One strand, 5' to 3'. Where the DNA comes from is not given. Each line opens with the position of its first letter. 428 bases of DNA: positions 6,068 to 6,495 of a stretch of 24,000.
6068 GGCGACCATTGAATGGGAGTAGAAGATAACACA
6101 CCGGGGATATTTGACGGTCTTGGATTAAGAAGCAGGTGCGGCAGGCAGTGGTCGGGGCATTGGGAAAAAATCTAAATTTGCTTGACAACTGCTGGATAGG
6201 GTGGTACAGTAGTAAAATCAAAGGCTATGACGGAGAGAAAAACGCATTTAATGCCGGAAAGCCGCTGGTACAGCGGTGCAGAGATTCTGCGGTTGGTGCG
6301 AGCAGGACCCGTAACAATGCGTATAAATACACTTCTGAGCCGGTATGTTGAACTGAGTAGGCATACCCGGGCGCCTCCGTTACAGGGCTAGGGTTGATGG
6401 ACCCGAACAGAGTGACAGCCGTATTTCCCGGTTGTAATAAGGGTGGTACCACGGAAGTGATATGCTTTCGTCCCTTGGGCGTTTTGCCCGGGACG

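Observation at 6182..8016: Tyr-specifier T-box riboswitch controlling a tyrosine phenol-lyase-family enzyme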

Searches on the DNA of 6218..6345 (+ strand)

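Call 47: build_rna_model(alignment_id=A2, structure=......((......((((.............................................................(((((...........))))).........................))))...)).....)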
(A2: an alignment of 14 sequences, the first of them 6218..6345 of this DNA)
Model R1 built from alignment A2 (14 sequences, 139 columns); structure: as given.
model positions 105; base pairs 11; branch points 0; effective number of sequences 6.2; information 0.59 bits per position. Calibrated on 0.2 Mb of random sequence (short: E-values are rough).
structure used (alignment columns):
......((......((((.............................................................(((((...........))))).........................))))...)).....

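Call 48: search_with_rna_model(model_id=R1, sources=[L085, L086, L087, L088, L089, L090, L091, L092, L093, L094, L095, L096, L097, L098, L099, L100, L101, L102, L103, L104, L105, L106, L107, L108, L109, L110, L111, L112, L113, L114, L115, L116, L117, L118, L119, L120, L121, L122, L123, L124, L125, L126, L127, L128, L129, L130, L131, L132, L133, L134, L135, L136, L137, L138, L139, L140, L141, L142, L143, L144, L145, L146, L147, L148, L149, L150, L151, L152, L153, L154, L155, L156, L157, L158, L159, L160, L161, L162, L163, L164], max_evalue=0.001, make_alignment=true)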
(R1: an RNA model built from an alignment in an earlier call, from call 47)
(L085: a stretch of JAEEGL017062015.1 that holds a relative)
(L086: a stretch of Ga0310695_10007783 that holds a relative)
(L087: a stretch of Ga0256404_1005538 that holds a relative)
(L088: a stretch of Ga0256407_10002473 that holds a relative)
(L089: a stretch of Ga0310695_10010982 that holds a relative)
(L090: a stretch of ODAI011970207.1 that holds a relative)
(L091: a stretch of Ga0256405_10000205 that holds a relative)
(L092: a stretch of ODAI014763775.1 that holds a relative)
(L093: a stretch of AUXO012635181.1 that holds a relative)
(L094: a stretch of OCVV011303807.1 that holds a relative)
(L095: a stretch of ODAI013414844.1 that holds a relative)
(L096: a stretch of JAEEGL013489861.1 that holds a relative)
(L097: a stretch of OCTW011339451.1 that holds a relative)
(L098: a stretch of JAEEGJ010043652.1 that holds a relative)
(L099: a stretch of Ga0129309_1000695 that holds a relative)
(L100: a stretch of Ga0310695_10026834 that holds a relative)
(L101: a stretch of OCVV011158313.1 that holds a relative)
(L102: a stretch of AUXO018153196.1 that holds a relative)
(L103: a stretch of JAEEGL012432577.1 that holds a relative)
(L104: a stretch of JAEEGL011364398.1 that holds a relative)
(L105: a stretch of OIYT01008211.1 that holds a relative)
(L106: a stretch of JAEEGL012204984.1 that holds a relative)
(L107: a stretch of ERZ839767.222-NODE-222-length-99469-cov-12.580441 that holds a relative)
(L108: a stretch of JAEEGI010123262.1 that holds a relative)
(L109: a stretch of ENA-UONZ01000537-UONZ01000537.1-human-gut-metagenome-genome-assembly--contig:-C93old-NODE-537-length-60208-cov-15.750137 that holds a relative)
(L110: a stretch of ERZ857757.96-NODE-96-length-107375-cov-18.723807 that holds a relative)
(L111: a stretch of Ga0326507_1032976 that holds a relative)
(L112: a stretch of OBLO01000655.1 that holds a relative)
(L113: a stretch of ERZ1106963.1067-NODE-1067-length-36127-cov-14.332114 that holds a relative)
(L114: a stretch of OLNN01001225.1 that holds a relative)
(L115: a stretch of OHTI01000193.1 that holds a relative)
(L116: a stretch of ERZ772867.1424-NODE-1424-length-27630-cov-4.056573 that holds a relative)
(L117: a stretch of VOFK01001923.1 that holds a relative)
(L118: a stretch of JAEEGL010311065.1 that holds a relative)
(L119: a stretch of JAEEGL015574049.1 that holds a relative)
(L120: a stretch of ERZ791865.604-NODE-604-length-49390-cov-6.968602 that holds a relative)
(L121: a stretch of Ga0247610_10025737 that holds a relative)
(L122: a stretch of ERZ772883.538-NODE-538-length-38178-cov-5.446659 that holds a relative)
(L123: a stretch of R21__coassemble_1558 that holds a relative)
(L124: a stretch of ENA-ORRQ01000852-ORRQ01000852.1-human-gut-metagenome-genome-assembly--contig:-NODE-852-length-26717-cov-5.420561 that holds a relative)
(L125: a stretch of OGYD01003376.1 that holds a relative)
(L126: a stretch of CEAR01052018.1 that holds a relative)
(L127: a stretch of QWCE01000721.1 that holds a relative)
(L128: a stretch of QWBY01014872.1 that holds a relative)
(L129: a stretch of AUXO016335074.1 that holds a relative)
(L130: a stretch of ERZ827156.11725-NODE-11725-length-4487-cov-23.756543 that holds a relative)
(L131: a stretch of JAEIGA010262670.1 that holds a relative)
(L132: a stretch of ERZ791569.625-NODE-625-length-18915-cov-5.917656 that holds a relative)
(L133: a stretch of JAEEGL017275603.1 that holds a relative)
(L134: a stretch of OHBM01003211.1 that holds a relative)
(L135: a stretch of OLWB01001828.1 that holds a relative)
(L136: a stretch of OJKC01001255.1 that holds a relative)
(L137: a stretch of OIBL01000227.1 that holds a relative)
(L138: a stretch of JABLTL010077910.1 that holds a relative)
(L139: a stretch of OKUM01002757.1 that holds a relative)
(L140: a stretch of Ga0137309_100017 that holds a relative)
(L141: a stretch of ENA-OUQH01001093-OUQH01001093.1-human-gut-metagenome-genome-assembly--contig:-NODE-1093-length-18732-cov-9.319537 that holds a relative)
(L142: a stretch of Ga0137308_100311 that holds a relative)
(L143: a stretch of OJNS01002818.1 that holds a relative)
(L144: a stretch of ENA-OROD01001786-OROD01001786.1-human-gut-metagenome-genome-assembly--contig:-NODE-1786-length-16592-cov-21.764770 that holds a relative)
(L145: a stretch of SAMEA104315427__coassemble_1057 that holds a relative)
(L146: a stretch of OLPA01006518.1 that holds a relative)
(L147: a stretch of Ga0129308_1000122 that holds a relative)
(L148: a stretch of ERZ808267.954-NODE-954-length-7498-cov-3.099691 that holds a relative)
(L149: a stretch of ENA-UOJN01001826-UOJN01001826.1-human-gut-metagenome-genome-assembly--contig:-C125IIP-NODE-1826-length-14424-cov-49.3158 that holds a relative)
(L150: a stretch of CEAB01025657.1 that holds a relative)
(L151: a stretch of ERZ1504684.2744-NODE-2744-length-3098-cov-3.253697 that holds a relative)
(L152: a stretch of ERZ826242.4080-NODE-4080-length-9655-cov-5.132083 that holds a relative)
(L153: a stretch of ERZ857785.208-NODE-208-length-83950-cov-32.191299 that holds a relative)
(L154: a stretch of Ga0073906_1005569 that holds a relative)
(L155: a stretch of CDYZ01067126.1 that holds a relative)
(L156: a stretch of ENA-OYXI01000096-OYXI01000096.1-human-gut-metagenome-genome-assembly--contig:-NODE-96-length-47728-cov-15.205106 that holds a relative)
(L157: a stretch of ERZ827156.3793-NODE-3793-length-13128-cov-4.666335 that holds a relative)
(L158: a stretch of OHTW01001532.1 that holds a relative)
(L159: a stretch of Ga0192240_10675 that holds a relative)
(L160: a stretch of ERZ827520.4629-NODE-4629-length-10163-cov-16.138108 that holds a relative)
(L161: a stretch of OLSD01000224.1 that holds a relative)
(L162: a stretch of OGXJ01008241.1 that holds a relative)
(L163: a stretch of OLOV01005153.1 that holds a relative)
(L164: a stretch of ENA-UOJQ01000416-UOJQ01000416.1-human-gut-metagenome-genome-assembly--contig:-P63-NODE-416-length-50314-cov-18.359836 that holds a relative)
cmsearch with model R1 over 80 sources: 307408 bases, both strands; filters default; matches with E-value up to 0.001: 55.
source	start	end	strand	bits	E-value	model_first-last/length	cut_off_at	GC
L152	377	486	+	68.8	3.2e-13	1-105/105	no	0.56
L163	601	710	+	68.8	3.2e-13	1-105/105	no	0.56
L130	583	693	+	64.5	3.3e-12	1-105/105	no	0.62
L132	872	982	+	64.5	3.3e-12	1-105/105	no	0.62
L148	229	338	+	63.8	4.8e-12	1-105/105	no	0.57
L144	613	722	+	63.3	6.3e-12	1-105/105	no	0.55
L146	405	514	+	63.3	6.3e-12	1-105/105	no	0.55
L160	608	717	+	62.9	7.8e-12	1-105/105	no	0.55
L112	1187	1297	+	62.2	1.1e-11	1-105/105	no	0.59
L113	1187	1297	+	62.2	1.1e-11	1-105/105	no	0.59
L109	1187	1297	+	61.8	1.4e-11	1-105/105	no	0.59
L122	1187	1297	+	61.8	1.4e-11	1-105/105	no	0.6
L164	247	355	+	61.6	1.6e-11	1-105/105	no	0.53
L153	604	712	+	61.2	2e-11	1-105/105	no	0.54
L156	1084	1192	+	61.2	2e-11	1-105/105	no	0.54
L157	377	485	+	61.2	2e-11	1-105/105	no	0.54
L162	201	309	+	61.2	2e-11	1-105/105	no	0.54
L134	219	327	+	61.1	2e-11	1-105/105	no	0.55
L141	386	494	+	61.1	2e-11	1-105/105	no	0.55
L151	386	494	+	61.1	2e-11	1-105/105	no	0.55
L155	921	1029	+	61.1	2e-11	1-105/105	no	0.55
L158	844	952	+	61.1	2e-11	1-105/105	no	0.55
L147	1152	1255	+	60.7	2.6e-11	1-105/105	no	0.4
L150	618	726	+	58.9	6.6e-11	1-105/105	no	0.55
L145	385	494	+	57.2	1.7e-10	1-105/105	no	0.56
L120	1076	1186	+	56.4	2.7e-10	1-105/105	no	0.57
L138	290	400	+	53.7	1.1e-09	1-105/105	no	0.6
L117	1062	1172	+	52.6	2e-09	1-105/105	no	0.59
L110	1064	1174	+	52.6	2e-09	1-105/105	no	0.6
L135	570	680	+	52.3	2.5e-09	1-105/105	no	0.62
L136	1084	1194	+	52.3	2.5e-09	1-105/105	no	0.62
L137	1082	1192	+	52.3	2.5e-09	1-105/105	no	0.62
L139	58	168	+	52.3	2.5e-09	1-105/105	no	0.62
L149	237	347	+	52.3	2.5e-09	1-105/105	no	0.62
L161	579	689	+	52.3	2.5e-09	1-105/105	no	0.62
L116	1179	1289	+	52.2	2.5e-09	1-105/105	no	0.59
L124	1179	1289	+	52.2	2.5e-09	1-105/105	no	0.59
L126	1179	1289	+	52.2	2.5e-09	1-105/105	no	0.59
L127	1179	1289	+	52.2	2.5e-09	1-105/105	no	0.59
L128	1041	1151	+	52.2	2.5e-09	1-105/105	no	0.59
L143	579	688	+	51.3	4.3e-09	1-105/105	no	0.63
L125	510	620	+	51.2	4.3e-09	1-105/105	no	0.59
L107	1064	1174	+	50.9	5.1e-09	1-105/105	no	0.61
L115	1064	1174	+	50.9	5.1e-09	1-105/105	no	0.61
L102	287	395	+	44.5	1.7e-07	1-105/105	no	0.23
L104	690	798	+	44.5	1.7e-07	1-105/105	no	0.23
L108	664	772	+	44.5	1.7e-07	1-105/105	no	0.23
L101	520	629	+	37.4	7.9e-06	1-105/105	no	0.34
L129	814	919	+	36.5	1.2e-05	1-105/105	no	0.29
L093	18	123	+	33.4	6.8e-05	6-105/105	no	0.32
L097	1203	1312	+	33.3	7e-05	1-105/105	no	0.33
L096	999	1107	+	31.3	0.00021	1-105/105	no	0.28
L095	1252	1325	+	30.2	0.00039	23-93/105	no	0.26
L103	1250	1360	+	29.7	0.00051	1-105/105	no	0.31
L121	1264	1372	+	28.5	0.00096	1-105/105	no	0.19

Alignment A3: 55 matches aligned to the model, 116 columns, each read 5' to 3' on its own strand. Consensus structure (alignment columns), stored with it:
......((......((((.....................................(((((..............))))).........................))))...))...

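Call 49: search_with_rna_model(model_id=R1, sources=[window, L001, L002, L003, L004, L005, L006, L007, L008, L009, L010, L011, L012, L013, L014, L015, L016, L017, L018, L019, L020, L021, L022, L023, L024, L025, L026, L027, L028, L029, L030, L031, L032, L033, L034, L035, L036, L037, L038, L039, L040, L041, L042, L043, L044, L045, L046, L047, L048, L049, L050, L051, L052, L053, L054, L055, L056, L057, L058, L059, L060, L061, L062, L063, L064, L065, L066, L067, L068, L069, L070, L071, L072, L073, L074, L075, L076, L077, L078, L079, L080], max_evalue=0.001, make_alignment=true)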
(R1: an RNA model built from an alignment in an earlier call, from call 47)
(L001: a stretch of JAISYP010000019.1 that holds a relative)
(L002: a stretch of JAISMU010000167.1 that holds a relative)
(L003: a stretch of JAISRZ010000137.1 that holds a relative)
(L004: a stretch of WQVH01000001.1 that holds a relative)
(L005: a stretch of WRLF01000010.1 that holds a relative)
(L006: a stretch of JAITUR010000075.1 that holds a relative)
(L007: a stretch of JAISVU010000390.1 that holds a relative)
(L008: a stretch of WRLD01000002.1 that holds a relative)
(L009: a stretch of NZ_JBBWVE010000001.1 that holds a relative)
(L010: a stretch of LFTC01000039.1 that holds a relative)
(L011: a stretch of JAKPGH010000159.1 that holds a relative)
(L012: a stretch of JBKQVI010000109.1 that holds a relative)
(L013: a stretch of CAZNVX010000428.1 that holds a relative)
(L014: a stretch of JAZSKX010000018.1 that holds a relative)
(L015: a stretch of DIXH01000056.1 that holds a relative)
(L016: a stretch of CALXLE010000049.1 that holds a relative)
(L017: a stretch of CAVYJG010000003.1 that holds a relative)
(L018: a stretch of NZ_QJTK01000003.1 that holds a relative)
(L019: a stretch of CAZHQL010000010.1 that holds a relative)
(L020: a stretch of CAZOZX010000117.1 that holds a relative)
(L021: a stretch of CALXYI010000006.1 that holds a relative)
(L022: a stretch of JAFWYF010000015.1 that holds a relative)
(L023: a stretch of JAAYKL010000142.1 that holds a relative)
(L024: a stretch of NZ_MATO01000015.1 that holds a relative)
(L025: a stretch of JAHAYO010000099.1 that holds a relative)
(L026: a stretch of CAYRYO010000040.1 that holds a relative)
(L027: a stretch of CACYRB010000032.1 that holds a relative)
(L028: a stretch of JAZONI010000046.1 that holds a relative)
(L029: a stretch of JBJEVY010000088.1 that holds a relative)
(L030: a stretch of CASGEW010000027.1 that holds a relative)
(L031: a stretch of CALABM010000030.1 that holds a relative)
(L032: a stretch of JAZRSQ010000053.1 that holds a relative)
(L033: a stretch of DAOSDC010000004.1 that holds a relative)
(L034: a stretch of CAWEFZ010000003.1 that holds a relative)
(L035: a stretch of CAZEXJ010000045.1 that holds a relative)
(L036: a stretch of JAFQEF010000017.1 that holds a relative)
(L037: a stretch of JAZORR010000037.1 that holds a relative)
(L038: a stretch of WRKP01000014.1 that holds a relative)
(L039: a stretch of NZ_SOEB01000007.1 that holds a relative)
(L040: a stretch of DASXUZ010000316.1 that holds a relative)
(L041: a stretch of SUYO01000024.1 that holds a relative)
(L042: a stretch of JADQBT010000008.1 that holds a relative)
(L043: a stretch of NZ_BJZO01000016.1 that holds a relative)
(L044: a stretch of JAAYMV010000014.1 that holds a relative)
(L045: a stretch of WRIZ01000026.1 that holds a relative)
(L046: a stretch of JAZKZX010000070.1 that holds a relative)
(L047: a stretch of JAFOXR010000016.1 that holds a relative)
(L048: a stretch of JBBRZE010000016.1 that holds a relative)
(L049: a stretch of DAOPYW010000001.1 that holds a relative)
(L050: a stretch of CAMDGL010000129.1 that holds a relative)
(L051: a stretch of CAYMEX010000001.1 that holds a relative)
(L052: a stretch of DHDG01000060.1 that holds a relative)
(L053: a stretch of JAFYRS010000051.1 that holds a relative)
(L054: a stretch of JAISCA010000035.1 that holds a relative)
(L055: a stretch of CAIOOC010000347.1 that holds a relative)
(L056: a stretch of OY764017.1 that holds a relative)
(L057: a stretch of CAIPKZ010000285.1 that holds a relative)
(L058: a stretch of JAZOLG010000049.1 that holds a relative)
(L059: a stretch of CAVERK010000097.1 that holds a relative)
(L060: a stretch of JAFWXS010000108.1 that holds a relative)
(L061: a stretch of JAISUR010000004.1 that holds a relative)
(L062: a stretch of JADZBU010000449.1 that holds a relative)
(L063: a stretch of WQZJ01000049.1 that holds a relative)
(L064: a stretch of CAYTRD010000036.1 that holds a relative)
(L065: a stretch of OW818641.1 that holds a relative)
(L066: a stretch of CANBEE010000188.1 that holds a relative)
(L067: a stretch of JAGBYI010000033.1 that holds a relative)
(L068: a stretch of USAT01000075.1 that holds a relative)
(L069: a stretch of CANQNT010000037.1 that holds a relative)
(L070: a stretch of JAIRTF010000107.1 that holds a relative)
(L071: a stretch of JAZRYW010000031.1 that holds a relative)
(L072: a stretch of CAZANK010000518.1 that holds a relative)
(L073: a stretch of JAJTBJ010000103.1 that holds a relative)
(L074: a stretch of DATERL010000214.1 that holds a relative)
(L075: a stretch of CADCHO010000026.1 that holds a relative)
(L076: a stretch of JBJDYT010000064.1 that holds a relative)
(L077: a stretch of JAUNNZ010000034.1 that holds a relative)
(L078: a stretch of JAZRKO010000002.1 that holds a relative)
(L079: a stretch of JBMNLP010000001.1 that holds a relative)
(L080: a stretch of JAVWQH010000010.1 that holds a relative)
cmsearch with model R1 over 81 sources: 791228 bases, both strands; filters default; matches with E-value up to 0.001: 14.
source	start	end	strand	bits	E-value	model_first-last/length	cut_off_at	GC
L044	4704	4808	+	85.8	8.2e-17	1-105/105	no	0.38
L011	4632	4754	+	80.9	1.1e-15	1-105/105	no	0.57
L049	4695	4796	+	80.6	1.4e-15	1-105/105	no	0.4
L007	4619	4751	+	79.9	2e-15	1-105/105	no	0.47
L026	4610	4716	+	79.5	2.5e-15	1-105/105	no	0.31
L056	4585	4707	+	78.4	4.5e-15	1-105/105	no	0.5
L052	4603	4707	+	78.1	5.3e-15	1-105/105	no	0.43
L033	4679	4779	+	77.2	8.5e-15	1-105/105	no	0.47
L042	4600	4703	+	76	1.6e-14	1-105/105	no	0.44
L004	4643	4763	+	75.6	2.1e-14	1-105/105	no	0.51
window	6218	6343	+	73.6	6.2e-14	1-105/105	no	0.52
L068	603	712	+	68.8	8.3e-13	1-105/105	no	0.56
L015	4606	4712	+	61.9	3.4e-11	1-105/105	no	0.5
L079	4677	4781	+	60.8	6.2e-11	1-105/105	no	0.58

Alignment A4: 14 matches aligned to the model, 137 columns, each read 5' to 3' on its own strand. Consensus structure (alignment columns), stored with it:
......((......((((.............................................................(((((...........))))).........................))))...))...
